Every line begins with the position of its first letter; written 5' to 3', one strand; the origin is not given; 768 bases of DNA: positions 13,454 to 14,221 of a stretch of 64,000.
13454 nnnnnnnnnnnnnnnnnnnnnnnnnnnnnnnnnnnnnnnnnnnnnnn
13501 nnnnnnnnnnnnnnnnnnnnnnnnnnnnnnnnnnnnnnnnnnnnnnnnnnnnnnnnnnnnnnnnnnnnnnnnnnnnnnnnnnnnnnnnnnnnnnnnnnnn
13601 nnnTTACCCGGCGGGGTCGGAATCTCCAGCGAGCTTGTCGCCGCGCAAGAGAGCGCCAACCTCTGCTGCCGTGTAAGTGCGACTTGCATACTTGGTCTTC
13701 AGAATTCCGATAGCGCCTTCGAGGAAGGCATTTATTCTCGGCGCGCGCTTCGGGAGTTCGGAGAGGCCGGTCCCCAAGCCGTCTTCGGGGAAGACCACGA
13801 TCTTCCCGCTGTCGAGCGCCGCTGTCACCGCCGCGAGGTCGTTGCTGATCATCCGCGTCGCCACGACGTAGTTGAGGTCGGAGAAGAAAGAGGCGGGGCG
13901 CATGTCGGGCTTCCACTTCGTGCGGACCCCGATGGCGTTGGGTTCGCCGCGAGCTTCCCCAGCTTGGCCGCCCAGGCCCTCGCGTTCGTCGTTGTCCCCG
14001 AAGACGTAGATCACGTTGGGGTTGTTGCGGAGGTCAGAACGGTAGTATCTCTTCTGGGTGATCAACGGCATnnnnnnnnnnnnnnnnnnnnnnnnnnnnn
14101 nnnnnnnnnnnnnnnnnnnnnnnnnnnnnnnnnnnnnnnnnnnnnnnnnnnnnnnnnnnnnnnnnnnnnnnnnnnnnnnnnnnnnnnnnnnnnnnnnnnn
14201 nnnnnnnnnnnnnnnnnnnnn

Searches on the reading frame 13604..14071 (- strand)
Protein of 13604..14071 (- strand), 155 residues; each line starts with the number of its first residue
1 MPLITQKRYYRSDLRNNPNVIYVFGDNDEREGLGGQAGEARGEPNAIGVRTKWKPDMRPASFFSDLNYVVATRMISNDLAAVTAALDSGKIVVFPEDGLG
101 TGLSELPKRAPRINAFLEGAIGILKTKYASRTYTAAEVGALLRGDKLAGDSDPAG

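Call 76: search_protein_families(library=pfam, proteins=[window:13604-14071:-], max_evalue=0.001)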
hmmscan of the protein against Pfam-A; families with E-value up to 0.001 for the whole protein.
window:13604-14071:- (155 aa): 1 family
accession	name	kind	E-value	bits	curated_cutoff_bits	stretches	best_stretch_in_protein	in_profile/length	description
PF25176.1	DUF7831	-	5.3e-44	149.3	27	1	4-118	2-116/118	Family of unknown function (DUF7831)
